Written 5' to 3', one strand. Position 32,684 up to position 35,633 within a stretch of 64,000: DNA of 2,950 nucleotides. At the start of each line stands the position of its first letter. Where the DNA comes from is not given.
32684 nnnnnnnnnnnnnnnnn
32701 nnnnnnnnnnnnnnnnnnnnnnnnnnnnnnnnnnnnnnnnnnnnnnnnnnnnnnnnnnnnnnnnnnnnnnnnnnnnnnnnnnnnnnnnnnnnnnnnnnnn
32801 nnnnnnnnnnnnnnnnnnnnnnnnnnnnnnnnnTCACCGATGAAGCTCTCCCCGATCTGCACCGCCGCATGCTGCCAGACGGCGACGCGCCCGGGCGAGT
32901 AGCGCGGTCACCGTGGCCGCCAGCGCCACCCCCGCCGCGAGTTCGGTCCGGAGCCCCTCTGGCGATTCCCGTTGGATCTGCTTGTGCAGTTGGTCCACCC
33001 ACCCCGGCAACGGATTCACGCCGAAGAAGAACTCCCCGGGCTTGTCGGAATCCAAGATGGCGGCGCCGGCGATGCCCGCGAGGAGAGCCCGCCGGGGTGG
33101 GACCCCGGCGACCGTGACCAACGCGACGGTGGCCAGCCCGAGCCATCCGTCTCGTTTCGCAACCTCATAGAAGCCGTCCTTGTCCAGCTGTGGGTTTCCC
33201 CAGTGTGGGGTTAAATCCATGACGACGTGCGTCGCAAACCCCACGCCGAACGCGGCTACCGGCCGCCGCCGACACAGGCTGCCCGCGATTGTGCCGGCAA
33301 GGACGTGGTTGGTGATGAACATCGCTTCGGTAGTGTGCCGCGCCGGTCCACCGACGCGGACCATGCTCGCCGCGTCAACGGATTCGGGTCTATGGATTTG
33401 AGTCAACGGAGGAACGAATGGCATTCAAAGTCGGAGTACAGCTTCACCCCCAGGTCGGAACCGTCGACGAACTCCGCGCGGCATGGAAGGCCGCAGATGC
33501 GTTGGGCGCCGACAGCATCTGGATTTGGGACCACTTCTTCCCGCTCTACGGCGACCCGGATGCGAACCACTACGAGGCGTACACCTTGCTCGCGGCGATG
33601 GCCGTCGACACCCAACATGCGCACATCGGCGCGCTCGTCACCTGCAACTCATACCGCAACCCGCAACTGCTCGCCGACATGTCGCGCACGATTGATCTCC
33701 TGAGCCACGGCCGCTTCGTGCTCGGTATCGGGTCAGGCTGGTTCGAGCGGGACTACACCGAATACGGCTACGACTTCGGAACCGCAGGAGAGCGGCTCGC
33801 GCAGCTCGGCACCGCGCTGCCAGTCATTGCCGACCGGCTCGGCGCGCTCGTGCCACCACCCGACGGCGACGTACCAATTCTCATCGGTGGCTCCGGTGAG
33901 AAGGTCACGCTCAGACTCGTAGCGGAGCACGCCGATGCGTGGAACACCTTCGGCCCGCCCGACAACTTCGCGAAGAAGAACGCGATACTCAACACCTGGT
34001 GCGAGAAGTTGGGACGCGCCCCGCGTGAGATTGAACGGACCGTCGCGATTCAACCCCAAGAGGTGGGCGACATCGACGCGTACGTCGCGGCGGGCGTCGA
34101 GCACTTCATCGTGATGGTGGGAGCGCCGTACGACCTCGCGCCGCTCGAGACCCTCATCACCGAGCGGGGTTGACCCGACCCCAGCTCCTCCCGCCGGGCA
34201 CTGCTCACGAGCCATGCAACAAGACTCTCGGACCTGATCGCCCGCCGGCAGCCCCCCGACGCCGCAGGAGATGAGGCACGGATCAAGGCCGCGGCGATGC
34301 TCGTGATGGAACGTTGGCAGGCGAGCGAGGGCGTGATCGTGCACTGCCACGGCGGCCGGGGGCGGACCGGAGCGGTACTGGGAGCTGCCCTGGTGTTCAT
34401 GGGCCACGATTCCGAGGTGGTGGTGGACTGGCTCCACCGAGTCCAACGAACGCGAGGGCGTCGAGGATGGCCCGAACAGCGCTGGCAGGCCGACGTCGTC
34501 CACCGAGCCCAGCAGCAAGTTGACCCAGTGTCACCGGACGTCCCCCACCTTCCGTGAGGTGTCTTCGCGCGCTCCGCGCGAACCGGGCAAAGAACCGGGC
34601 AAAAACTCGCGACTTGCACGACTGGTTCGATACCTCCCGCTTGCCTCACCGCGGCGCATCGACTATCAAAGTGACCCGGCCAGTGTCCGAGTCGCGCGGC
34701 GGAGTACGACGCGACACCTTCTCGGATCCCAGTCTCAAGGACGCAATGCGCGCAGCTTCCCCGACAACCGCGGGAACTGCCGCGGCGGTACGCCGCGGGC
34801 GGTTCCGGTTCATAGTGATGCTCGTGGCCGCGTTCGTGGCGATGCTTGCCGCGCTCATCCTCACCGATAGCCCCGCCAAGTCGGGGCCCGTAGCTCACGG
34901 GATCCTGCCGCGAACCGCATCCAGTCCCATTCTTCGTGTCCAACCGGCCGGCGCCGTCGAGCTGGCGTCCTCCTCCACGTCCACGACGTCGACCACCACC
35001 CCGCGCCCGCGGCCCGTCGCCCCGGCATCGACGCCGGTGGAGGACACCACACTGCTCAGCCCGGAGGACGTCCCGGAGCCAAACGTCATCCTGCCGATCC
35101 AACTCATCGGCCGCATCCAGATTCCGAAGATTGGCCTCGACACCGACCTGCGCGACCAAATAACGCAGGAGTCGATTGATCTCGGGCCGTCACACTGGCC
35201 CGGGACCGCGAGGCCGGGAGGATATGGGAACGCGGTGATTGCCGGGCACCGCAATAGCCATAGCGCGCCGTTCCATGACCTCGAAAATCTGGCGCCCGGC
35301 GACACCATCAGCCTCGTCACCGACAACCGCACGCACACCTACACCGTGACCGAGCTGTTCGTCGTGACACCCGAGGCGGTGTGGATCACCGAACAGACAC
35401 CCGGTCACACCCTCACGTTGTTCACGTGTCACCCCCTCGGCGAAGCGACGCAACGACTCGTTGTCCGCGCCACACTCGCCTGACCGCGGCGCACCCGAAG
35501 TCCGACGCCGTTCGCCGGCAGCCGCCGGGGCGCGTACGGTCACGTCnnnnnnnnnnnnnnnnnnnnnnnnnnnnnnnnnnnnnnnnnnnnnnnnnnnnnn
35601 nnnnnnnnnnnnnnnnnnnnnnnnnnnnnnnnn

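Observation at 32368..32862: Formaldehyde-activating-enzyme (Fae)-like gene in an actinobacterial catabolic cluster, near a copper amine oxidase and Mer-family oxidoreductase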

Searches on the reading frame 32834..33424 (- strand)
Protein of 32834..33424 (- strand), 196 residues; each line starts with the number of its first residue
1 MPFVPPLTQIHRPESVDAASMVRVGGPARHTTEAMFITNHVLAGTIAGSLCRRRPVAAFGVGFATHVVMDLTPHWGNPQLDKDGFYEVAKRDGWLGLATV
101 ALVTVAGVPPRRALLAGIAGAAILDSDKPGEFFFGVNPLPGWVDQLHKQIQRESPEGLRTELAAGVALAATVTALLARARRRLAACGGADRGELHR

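Call 4: search_protein_families(library=pfam, proteins=[window:32834-33424:-], max_evalue=0.01)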
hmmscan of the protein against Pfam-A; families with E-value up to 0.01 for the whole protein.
window:32834-33424:- (196 aa): 0 families

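Call 5: search_protein_families(library=ncbifam, proteins=[window:32834-33424:-], max_evalue=0.01)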
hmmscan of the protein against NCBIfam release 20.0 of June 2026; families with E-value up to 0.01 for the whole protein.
window:32834-33424:- (196 aa): 0 families

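Call 62: search_protein_families(library=pfam, proteins=[window:32834-33322:-], max_evalue=10)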
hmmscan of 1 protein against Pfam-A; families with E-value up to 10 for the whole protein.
window:32834-33322:- (162 aa): 1 family
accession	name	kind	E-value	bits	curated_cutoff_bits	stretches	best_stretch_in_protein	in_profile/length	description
PF04307.19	YdjM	-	0.64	9.9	29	1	61-95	9-45/176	YdjM inner membrane protein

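Call 73: find_homologous_proteins(query=window:32834-33322:-, max_evalue=0.001)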
Query window:32834-33322:- (162 aa): 286 proteins with E <= 0.001 among 3446 candidates; the best 120 are listed.
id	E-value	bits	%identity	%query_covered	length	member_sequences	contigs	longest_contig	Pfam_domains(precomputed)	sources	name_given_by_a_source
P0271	5.8e-95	334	94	100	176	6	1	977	-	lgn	-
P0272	8.6e-87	307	84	100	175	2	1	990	-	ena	-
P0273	5.8e-81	288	82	99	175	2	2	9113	-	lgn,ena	-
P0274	1.2e-80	287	88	91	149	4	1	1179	-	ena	-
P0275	1.6e-79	284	87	93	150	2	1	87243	-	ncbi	-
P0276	1.8e-79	284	87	78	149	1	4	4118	-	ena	-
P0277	4.7e-79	282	86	78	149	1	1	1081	-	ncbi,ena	-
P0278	4.8e-79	282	88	78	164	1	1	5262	-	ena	-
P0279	5.1e-79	282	85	91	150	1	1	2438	-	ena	-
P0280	1.2e-78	281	87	78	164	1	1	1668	-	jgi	jgi:hypothetical protein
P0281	1.3e-78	281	85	91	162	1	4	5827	-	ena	-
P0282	2.9e-78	280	87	93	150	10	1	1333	-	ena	-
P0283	3.4e-78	279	84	91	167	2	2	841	-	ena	-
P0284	3.6e-78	279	84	91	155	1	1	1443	-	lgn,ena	-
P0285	1.1e-77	278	87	78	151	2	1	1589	-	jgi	-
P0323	4.4e-71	256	76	88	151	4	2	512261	-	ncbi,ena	-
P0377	2.4e-64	234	70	93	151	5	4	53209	-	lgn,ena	-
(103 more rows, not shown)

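Call 74: find_encoding_contigs(protein=P0377, flank=6000, max_places=2)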
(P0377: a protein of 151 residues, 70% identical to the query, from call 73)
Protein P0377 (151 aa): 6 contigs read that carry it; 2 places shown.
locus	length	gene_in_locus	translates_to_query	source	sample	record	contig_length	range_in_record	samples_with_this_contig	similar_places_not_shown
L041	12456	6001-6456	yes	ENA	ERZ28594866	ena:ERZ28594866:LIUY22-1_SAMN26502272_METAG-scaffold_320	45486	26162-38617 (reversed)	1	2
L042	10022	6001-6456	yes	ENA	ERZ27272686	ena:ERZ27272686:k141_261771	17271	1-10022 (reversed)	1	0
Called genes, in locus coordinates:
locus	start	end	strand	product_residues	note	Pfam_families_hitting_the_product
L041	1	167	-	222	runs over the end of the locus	PF04263:TPK_catalytic, PF04265:TPK_B1_binding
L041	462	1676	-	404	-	PF01546:Peptidase_M20, PF07687:M20_dimer (weak)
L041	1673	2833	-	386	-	PF04107:GCS2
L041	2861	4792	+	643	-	PF00150:Cellulase, PF18564:Glyco_hydro_5_C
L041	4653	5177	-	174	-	PF22784:PTP-SAK, PF13350:Y_phosphatase3 (weak), PF22785:Tc-R-P, PF00102:Y_phosphatase (weak)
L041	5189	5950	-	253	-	PF00296:Bac_luciferase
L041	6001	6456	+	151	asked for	-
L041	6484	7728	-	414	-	PF17964:Big_10, PF03734:YkuD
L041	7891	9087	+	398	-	PF02771:Acyl-CoA_dh_N, PF02770:Acyl-CoA_dh_M, PF00441:Acyl-CoA_dh_1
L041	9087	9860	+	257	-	PF00106:adh_short, PF08659:KR, PF13561:adh_short_C2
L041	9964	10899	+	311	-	-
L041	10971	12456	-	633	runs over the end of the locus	PF02727:Cu_amine_oxidN2 (weak), PF21994:AGAO-like_N2, PF02728:Cu_amine_oxidN3, PF01179:Cu_amine_oxid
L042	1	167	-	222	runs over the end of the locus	PF04263:TPK_catalytic, PF04265:TPK_B1_binding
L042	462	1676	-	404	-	PF01546:Peptidase_M20, PF07687:M20_dimer (weak)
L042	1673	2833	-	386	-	PF04107:GCS2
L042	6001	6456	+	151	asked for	-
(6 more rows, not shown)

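Call 75: find_encoding_contigs(protein=P0323, flank=6000, max_places=1)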
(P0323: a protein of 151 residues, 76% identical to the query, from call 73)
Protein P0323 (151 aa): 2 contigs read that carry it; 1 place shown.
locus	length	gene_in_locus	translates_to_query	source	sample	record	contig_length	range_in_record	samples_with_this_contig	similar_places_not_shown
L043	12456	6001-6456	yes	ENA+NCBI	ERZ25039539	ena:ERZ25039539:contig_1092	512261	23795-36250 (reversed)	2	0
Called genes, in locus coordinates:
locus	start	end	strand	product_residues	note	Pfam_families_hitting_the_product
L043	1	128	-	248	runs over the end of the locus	PF00528:BPD_transp_1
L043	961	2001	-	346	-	PF13531:SBP_bac_11, PF01547:SBP_bac_1, PF13416:SBP_bac_8, PF13343:SBP_bac_6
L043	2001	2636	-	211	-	PF04263:TPK_catalytic, PF04265:TPK_B1_binding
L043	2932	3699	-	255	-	PF00106:adh_short, PF08659:KR (weak), PF13561:adh_short_C2, PF23441:SDR (weak)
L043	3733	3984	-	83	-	PF04203:Sortase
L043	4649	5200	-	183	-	PF22784:PTP-SAK, PF22785:Tc-R-P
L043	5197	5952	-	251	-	PF00296:Bac_luciferase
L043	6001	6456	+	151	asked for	-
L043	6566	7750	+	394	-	PF02771:Acyl-CoA_dh_N, PF02770:Acyl-CoA_dh_M, PF00441:Acyl-CoA_dh_1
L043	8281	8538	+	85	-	PF13561:adh_short_C2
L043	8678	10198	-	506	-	PF02728:Cu_amine_oxidN3 (weak), PF01179:Cu_amine_oxid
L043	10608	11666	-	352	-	PF00331:Glyco_hydro_10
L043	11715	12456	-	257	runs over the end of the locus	PF23441:SDR (weak), PF00106:adh_short, PF01370:Epimerase (weak), PF13561:adh_short_C2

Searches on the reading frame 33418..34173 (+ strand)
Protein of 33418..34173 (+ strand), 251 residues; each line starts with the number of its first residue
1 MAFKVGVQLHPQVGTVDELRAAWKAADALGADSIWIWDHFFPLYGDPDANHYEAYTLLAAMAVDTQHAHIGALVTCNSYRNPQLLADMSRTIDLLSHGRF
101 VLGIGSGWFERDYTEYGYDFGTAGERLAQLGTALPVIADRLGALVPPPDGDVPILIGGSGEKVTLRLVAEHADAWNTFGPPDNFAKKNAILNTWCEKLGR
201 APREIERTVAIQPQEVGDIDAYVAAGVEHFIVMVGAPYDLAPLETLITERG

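Call 4: search_protein_families(library=pfam, proteins=[window:33418-34173:+], max_evalue=0.01)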
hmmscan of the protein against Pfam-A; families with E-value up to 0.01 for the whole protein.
window:33418-34173:+ (251 aa): 1 family
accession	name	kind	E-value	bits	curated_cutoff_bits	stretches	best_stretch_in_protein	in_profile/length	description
PF00296.26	Bac_luciferase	-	8.1e-31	108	27.9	1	3-213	9-228/314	Luciferase-like monooxygenase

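Call 5: search_protein_families(library=ncbifam, proteins=[window:33418-34173:+], max_evalue=0.01)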
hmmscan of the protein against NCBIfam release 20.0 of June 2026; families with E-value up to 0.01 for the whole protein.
window:33418-34173:+ (251 aa): 27 families (the best 25 are shown)
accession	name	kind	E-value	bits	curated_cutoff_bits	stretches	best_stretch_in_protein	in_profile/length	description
TIGR03856.1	F420_MSMEG_2906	subfamily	1.3e-99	332.8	243.7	1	4-250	2-248/249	LLM class F420-dependent oxidoreductase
TIGR03560.1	F420_Rv1855c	subfamily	1.9e-55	188.1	231.4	2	9-139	6-137/227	TIGR03560 family F420-dependent LLM class oxidoreductase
TIGR03619.1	F420_Rv2161c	subfamily_domain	9.5e-31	107.3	166.9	1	24-233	5-246/247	TIGR03619 family F420-dependent LLM class oxidoreductase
TIGR03621.1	F420_MSMEG_2516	subfamily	3.8e-26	91.9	213.15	1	4-174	2-172/295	TIGR03621 family F420-dependent LLM class oxidoreductase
TIGR03571.1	lucif_BA3436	subfamily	3e-20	72.7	303.9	1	20-198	34-225/304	TIGR03571 family LLM class oxidoreductase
NF002619.0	PRK02271.1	equivalog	2.5e-16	59.9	276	1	4-107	2-95/329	5,10-methylenetetrahydromethanopterin reductase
TIGR03557.1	F420_G6P_family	subfamily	1e-14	54.4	210.4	1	17-137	13-132/316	TIGR03557 family F420-dependent LLM class oxidoreductase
TIGR03555.1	F420_mer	equivalog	5.8e-12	45.6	348.7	1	16-107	11-93/325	5,10-methylenetetrahydromethanopterin reductase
TIGR03559.1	F420_Rv3520c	subfamily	1.9e-11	43.6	335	1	14-106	10-92/325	LLM class F420-dependent oxidoreductase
TIGR03564.1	F420_MSMEG_4879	subfamily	2.6e-09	37.1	234.25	1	48-129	20-101/265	TIGR03564 family F420-dependent LLM class oxidoreductase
TIGR04465.1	ArgArg_F420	equivalog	3.5e-09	36.2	470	1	5-137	48-179/364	F420-dependent hydroxymycolic acid dehydrogenase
TIGR04021.1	LLM_DMSO2_sfnG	equivalog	3.8e-09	36.4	382.95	1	26-128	37-136/350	dimethylsulfone monooxygenase SfnG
TIGR04020.1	seco_metab_LLM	subfamily_domain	2.2e-08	33.6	244.45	1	21-114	23-113/341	MupA/Atu3671 family FMN-dependent luciferase-like monooxygenase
TIGR03612.1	RutA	equivalog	3e-08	33.6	498.3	1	52-118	65-130/355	pyrimidine utilization protein A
TIGR04027.1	LLM_KPN_01858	hypoth_equivalog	1.7e-07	30.6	412.9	1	25-125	28-125/326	putative FMN-dependent luciferase-like monooxygenase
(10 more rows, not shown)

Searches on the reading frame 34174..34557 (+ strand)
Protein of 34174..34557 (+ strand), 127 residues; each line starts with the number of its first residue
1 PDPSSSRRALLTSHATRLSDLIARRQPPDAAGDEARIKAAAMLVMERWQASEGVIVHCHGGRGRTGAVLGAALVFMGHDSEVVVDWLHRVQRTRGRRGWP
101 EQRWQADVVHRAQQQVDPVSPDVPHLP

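Call 61: search_protein_families(library=pfam, proteins=[window:34174-34557:+], max_evalue=0.00001)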
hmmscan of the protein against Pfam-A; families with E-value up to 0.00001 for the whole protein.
window:34174-34557:+ (127 aa): 2 families
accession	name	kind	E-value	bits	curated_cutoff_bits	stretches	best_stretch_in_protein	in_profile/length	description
PF22784.1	PTP-SAK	-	3.6e-08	34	27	1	34-96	70-132/153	Swiss Army Knife protein, DSP-PTPase phosphatase domain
PF22785.1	Tc-R-P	-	9.2e-08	33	27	1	35-77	63-105/106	Polymorphic toxin system, DSP-PTPase phosphatase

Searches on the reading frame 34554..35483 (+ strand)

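Call 61: search_protein_families(library=pfam, proteins=[window:34554-35483:+], max_evalue=0.00001)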
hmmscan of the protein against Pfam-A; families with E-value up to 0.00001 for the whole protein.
window:34554-35483:+ (309 aa): 1 family
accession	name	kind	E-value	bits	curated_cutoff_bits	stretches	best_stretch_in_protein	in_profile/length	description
PF04203.18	Sortase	-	1.8e-30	105.7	26.6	1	188-308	1-124/125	Sortase domain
